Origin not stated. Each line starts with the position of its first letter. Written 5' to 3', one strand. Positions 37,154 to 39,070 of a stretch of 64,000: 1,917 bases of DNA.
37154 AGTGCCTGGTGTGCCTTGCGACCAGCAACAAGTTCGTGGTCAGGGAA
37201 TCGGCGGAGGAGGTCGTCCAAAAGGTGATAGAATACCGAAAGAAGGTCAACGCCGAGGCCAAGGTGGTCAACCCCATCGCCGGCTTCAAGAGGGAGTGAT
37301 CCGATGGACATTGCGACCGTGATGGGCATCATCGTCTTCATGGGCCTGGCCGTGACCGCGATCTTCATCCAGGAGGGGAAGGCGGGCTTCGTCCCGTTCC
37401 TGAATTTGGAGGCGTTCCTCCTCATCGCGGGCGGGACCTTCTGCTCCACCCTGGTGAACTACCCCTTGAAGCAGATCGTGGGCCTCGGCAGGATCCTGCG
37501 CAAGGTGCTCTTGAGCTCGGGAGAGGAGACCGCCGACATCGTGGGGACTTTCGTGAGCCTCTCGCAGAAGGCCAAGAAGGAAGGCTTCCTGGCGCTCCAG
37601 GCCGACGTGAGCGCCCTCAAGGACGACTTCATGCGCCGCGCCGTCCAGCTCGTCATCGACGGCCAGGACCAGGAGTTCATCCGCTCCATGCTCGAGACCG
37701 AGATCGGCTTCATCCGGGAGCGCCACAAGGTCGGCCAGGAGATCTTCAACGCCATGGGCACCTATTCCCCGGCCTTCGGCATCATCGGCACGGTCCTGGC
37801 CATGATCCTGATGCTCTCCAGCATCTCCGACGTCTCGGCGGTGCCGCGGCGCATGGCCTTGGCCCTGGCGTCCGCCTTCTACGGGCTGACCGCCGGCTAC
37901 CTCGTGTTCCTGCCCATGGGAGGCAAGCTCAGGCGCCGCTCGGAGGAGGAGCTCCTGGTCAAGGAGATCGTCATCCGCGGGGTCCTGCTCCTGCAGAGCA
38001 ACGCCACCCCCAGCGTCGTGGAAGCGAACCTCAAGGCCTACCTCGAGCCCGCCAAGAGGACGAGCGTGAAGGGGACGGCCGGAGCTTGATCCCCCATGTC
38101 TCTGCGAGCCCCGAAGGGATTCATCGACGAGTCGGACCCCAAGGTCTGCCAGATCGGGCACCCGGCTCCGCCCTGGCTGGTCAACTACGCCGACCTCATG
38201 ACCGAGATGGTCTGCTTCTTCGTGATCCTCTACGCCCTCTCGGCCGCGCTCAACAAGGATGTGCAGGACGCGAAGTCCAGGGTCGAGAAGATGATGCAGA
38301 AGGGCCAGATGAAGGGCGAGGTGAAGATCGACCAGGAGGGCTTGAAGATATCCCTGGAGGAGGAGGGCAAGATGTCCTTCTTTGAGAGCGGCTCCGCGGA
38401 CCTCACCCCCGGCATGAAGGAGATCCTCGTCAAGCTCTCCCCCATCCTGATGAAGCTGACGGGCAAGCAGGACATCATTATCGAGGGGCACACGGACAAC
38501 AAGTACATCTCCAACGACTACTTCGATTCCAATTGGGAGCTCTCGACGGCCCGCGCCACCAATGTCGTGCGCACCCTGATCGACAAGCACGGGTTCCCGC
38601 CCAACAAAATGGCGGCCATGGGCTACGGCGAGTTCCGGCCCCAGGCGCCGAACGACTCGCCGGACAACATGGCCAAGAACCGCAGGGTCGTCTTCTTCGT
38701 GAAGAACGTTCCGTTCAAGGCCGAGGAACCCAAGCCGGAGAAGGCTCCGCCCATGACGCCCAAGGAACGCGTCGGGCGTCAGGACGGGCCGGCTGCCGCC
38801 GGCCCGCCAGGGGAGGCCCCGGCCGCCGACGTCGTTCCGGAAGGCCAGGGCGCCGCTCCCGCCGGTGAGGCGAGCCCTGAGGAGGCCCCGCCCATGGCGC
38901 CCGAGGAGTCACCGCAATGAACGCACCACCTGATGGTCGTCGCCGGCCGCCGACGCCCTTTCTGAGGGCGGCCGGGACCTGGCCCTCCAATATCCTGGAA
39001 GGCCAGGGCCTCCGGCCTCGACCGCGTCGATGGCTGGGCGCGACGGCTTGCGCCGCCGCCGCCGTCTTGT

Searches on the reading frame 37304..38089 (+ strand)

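Call 10: search_protein_families(library=pfam, proteins=[window:37304-38089:+], max_evalue=0.001)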
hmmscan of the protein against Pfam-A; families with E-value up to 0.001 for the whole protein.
window:37304-38089:+ (261 aa): 1 family
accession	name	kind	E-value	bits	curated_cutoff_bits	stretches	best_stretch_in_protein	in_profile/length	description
PF01618.21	MotA_ExbB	-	9e-26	90.5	22.9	1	104-218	4-123/127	MotA/TolQ/ExbB proton channel family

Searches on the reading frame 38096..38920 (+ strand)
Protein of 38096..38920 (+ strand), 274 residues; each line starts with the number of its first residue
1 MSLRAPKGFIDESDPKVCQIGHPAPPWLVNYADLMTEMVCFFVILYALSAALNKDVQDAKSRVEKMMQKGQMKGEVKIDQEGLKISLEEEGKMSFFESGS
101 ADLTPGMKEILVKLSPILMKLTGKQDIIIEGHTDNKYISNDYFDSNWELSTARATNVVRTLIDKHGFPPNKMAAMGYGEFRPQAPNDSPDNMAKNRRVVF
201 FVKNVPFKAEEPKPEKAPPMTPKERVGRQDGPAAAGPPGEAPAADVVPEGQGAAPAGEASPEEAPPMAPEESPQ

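Call 10: search_protein_families(library=pfam, proteins=[window:38096-38920:+], max_evalue=0.001)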
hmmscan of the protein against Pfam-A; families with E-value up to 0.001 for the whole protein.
window:38096-38920:+ (274 aa): 2 families
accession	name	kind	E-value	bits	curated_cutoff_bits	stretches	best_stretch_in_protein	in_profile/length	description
PF00691.25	OmpA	-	3.6e-18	66.2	27.2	1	95-196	1-98/98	OmpA family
PF13677.11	MotB_plug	-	3e-11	43.1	24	1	22-60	13-51/58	Membrane MotB of proton-channel complex MotA/MotB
